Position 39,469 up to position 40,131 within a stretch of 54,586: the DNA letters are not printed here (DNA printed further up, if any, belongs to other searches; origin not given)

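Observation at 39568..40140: DUF559 nuclease gene bracketed by 48-bp structured inverted repeats, with a solo repeat 11 kb away (REPtron-like layout with a non-RAYT nuclease)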

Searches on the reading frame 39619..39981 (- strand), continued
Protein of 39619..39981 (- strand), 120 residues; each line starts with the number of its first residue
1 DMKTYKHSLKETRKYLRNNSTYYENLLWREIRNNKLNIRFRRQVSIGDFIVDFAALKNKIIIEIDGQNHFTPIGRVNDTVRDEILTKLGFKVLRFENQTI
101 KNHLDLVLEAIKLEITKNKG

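Call 67: search_protein_families(library=pfam, proteins=[L137:1487-4906:+, L154:1260-4382:+, L157:1175-4294:+, L159:1202-3994:+, L168:1925-3703:+, L172:2-4093:+, L175:3-2963:+, L191:1118-3262:+, L193:1610-3571:+, L164:1136-3046:+], max_evalue=0.00001)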
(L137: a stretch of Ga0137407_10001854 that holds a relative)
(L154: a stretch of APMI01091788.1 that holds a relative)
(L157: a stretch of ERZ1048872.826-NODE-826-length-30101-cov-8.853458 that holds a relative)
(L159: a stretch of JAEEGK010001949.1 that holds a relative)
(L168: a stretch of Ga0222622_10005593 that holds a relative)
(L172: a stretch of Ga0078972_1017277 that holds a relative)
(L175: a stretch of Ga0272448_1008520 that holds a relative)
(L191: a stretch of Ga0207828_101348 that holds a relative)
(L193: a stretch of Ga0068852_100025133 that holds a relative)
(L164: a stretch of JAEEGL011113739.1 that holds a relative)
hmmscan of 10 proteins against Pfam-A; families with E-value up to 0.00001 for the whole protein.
L137:1487-4906:+ (1140 aa): 6 families
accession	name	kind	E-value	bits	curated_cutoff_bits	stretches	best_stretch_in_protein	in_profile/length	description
PF13603.12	tRNA-synt_1_2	-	1e-52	178.8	25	1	474-635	19-184/185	Leucyl-tRNA synthetase, editing domain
PF04480.18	DUF559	-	9.8e-29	99.9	20.6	1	345-451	3-108/109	Protein of unknown function (DUF559)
PF00133.28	tRNA-synt_1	-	1.7e-28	100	22.7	1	19-152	1-152/414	tRNA synthetases class I (I, L, M and V)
PF09334.17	tRNA-synt_1g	-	5.1e-21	75.3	20.1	1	46-152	6-109/391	tRNA synthetases class I (M)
PF08264.19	Anticodon_1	-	1.2e-18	67.9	25.1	1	991-1102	5-143/148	Anticodon-binding domain of tRNA ligase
PF18741.7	MTES_1575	-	2.5e-07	31.1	38.2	1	371-451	11-96/96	REase_MTES_1575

L154:1260-4382:+ (1041 aa): 5 families
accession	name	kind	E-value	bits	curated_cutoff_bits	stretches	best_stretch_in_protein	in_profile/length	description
PF04480.18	DUF559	-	3.6e-68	226.8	20.6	2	766-872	3-108/109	Protein of unknown function (DUF559)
PF13603.12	tRNA-synt_1_2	-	6.6e-51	172.9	25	1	505-664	21-184/185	Leucyl-tRNA synthetase, editing domain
PF00133.28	tRNA-synt_1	-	3.2e-23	82.6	22.7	1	30-163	1-152/414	tRNA synthetases class I (I, L, M and V)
PF18741.7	MTES_1575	-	3.3e-19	69.2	38.2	2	402-481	11-95/96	REase_MTES_1575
PF09334.17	tRNA-synt_1g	-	7.3e-19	68.2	20.1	1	57-163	6-109/391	tRNA synthetases class I (M)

L157:1175-4294:+ (1040 aa): 5 families
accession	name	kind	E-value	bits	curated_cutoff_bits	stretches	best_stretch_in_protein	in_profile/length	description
PF02965.22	Met_synt_B12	-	6e-124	413.3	25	1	754-1024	1-273/273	Vitamin B12 dependent methionine synthase, activation domain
PF00809.28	Pterin_bind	-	4.9e-61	206.9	25.5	1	42-280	1-244/244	Pterin binding enzyme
PF04480.18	DUF559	-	2.8e-35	120.9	20.6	1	444-550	4-108/109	Protein of unknown function (DUF559)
PF02607.22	B12-binding_2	-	7.8e-24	84.1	23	1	340-412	2-73/74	B12 binding domain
PF02310.24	B12-binding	-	2.3e-21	76.3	32.1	1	564-655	1-92/121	B12 binding domain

L159:1202-3994:+ (931 aa): 7 families
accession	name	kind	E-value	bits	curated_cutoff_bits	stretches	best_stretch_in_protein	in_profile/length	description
PF17764.6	PriA_3primeBD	-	4.8e-29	100.5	22.7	1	14-111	1-96/96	3'DNA-binding domain (3'BD)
PF04480.18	DUF559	-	3.7e-28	98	20.6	1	426-532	3-108/109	Protein of unknown function (DUF559)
PF00270.35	DEAD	-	9.6e-15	55.1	26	1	265-387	17-145/167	DEAD/DEAH box helicase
PF00271.37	Helicase_C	-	1.5e-10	41.7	23.5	1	713-791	44-110/110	Helicase conserved C-terminal domain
PF04851.21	ResIII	-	1.2e-09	38.7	22.5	1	229-375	3-141/164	Type III restriction enzyme, res subunit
PF18319.7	Zn_ribbon_PriA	-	2.7e-09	37.3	26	1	647-671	1-25/27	PriA DNA helicase Cys-rich region (CRR) domain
PF18741.7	MTES_1575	-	1.1e-06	29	38.2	1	453-532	12-96/96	REase_MTES_1575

L168:1925-3703:+ (593 aa): 5 families
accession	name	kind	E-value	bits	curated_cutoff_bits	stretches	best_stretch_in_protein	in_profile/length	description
PF02464.23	CinA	-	3.5e-54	183.1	23.5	1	435-585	3-153/155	Competence-damaged protein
PF04480.18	DUF559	-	7.1e-34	116.4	20.6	1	197-300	7-108/109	Protein of unknown function (DUF559)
PF00994.29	MoCF_biosynth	-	9.9e-30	103.6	26.6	1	10-141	1-108/144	Probable molybdopterin binding domain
PF18146.6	CinA_KH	-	1.5e-10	41.4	27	1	356-425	1-68/73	Damage-inducible protein CinA KH domain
PF18741.7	MTES_1575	-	6.6e-07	29.8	38.2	1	220-300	11-96/96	REase_MTES_1575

L172:2-4093:+ (1364 aa): 5 families
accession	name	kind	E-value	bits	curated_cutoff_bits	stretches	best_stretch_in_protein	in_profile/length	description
PF04480.18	DUF559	-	2.1e-34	118.1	20.6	1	830-935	4-107/109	Protein of unknown function (DUF559)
PF07669.17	Eco57I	-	7.3e-18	65.7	25.3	1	307-540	1-93/171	Eco57I restriction-modification methylase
PF18741.7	MTES_1575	-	2.4e-08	34.4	38.2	1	860-934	15-94/96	REase_MTES_1575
PF20473.4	MmeI_Mtase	-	5.7e-08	32.7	27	1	252-332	15-88/259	MmeI, DNA-methyltransferase domain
PF02384.22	N6_Mtase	-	1.5e-07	31.5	20.4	1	212-329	21-100/311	N-6 DNA Methylase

L175:3-2963:+ (987 aa): 6 families
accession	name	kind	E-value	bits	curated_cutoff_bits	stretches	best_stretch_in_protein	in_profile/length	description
PF11867.13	T1RH-like_C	-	1.4e-87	294.6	26.8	1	646-972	4-324/329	Type I restriction enzyme HindI endonuclease subunit-like, C-terminal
PF18766.7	SWI2_SNF2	-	3e-69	233.5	26.7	1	268-469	16-217/221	SWI2/SNF2 ATPase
PF04480.18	DUF559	-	2.2e-35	121.2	20.6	1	139-242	5-106/109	Protein of unknown function (DUF559)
PF22679.2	T1R_D3-like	-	2.2e-22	80.6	27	1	530-627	66-156/158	Type I restriction enzyme subunit R domain 3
PF04851.21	ResIII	-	1e-21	78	22.5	1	268-408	21-163/164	Type III restriction enzyme, res subunit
PF18741.7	MTES_1575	-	2.4e-06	28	38.2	1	166-241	13-93/96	REase_MTES_1575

L191:1118-3262:+ (715 aa): 7 families
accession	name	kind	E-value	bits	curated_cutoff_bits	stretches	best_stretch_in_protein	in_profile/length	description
PF04480.18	DUF559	-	3.8e-31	107.6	20.6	1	470-568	11-108/109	Protein of unknown function (DUF559)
PF00270.35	DEAD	-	7.6e-23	81.5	26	1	291-431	2-138/167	DEAD/DEAH box helicase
PF17191.10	RecG_wedge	-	1.8e-20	73.6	23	1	27-190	1-159/162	RecG wedge domain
PF00271.37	Helicase_C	-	1.7e-12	48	23.5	0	634-715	4-75/110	Helicase conserved C-terminal domain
PF18741.7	MTES_1575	-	8.5e-07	29.4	38.2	1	490-568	13-96/96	REase_MTES_1575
PF04851.21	ResIII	-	1.3e-06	28.9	22.5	1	288-425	3-140/164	Type III restriction enzyme, res subunit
PF01336.31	tRNA_anti-codon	-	1.3e-06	28.7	27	1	81-156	1-75/75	OB-fold nucleic acid binding domain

L193:1610-3571:+ (654 aa): 5 families
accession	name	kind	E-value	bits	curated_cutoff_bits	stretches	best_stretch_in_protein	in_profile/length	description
PF04480.18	DUF559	-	1.4e-33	115.5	20.6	1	299-405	4-108/109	Protein of unknown function (DUF559)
PF00919.26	UPF0004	-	4.5e-31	107.2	27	1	43-142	1-98/98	Uncharacterized protein family UPF0004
PF04055.27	Radical_SAM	-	6.3e-23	82.2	29.5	2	429-535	62-165/166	Radical SAM superfamily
PF01938.26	TRAM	-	5.9e-09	36.1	21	1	595-654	6-61/61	TRAM domain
PF18741.7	MTES_1575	-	5.1e-06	26.9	38.2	0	332-405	18-96/96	REase_MTES_1575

L164:1136-3046:+ (637 aa): 4 families
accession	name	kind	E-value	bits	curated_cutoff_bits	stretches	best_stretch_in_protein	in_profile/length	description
PF14667.12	Polysacc_synt_C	-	3.9e-37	127.2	28.7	2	322-379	2-59/111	Polysaccharide biosynthesis C-terminal domain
PF04480.18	DUF559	-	7.3e-34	116.4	20.6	1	461-567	3-108/109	Protein of unknown function (DUF559)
PF01370.27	Epimerase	-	1.4e-18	67.7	20.9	1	4-202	1-226/240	NAD dependent epimerase/dehydratase family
PF18741.7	MTES_1575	-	6.8e-07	29.7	38.2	1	481-567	7-96/96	REase_MTES_1575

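Call 93: predict_structure(alignment_id=A4)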
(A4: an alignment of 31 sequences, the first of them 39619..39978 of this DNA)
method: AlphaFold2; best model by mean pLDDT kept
length: 119 residues; sequences in the alignment: 31
mean_pLDDT: 88.6   pTM: 0.82
mean pLDDT of the five models: 88.6, 87.7, 87.6, 86.1, 86.0
residues with pLDDT >= 90: 89; 70-90: 17; 50-70: 8; < 50: 5
segments of 3 or more residues with pLDDT < 50: 67-70
pLDDT, mean of each block of 10 residues (from residue 1): 84 95 97 95 93 96 69 65 91 94 97 86
secondary structure, 60 per line:
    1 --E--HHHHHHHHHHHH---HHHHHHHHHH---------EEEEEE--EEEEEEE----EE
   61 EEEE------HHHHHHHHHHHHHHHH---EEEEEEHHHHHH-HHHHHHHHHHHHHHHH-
elements in order: H6-17 H21-30 E40-45 E48-54 E59-64 H71-86 E90-95 H96-101 H103-118

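Call 96: fold_search(model_id=the predicted structure, library=pdb)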
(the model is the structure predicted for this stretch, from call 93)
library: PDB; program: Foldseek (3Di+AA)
matches with E <= 10: 297; with E <= 0.001: 3
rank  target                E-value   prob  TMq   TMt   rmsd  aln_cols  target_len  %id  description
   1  3hrl                  7.3e-07  1.00  0.73  0.92   1.7       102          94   34  Crystal structure of a putative endonuclease-like protein (ngo0050) from neisseria gonorrhoeae (released 2009-06-30)
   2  3r3p_B                3.4e-04  1.00  0.68  0.81   2.8       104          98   19  Homing Endonuclease I-Bth0305I Catalytic Domain (released 2011-10-05)
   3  3r3p_A                4.4e-04  1.00  0.58  0.69   3.3       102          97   18  Homing Endonuclease I-Bth0305I Catalytic Domain (released 2011-10-05)
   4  9i05_Xl               1.6e-03  1.00  0.57  0.20   4.5       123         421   20  Cryo-EM structure of the large subunit of the mitochondrial ribosome from Toxoplasma gondii (released 2025-06-11)
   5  9i05_Xv               1.9e-03  1.00  0.59  0.21   4.4       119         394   19  Cryo-EM structure of the large subunit of the mitochondrial ribosome from Toxoplasma gondii (released 2025-06-11)
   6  6z1p_AS               2.3e-03  1.00  0.68  0.13   3.3       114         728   14  Structure of the mitochondrial ribosome from Tetrahymena thermophila (released 2020-06-24)
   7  9i05_Xr               2.1e-02  1.00  0.57  0.17   3.4       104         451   16  Cryo-EM structure of the large subunit of the mitochondrial ribosome from Toxoplasma gondii (released 2025-06-11)
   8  9g6k_Li               4.6e-02  0.99  0.56  0.16   3.4       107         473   19  LSU structure derived from the LSU sample of the mitoribosome from T. gondii. (released 2024-12-11)
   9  1cw0_A                5.9e-02  0.98  0.54  0.43   7.4       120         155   16  CRYSTAL STRUCTURE ANALYSIS OF VERY SHORT PATCH REPAIR (VSR) ENDONUCLEASE IN COMPLEX WITH A DUPLEX DNA (released 1999-12-12)
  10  1vsr                  1.1e-01  0.90  0.44  0.40   4.2       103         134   18  VERY SHORT PATCH REPAIR (VSR) ENDONUCLEASE FROM ESCHERICHIA COLI (released 1999-10-27)
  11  4oq2                  1.7e-01  0.77  0.43  0.20   5.9       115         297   17  5hmC specific restriction endonuclease PvuRTs1I (released 2014-03-12)
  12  4zqu_A                2.4e-01  0.44  0.31  0.29  11.8        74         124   14  CdiA-CT/CdiI toxin and immunity complex from Yersinia pseudotuberculosis (released 2015-10-28)
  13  9g6k_Ld               3.0e-01  0.66  0.55  0.19   5.0       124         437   15  LSU structure derived from the LSU sample of the mitoribosome from T. gondii. (released 2024-12-11)
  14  8hdj_F                6.4e-01  0.16  0.23  0.20   4.4        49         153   18  Periplasmic domain of RsgI2 of Clostridium thermocellum (released 2023-05-17)
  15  2okf_A                8.9e-01  0.06  0.18  0.18   8.8        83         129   14  CRYSTAL STRUCTURE OF A FDXN ELEMENT EXCISION CONTROLLING FACTOR PROTEIN (AVA_3312) FROM ANABAENA VARIABILIS AT 1.60 A  (released 2007-01-30)
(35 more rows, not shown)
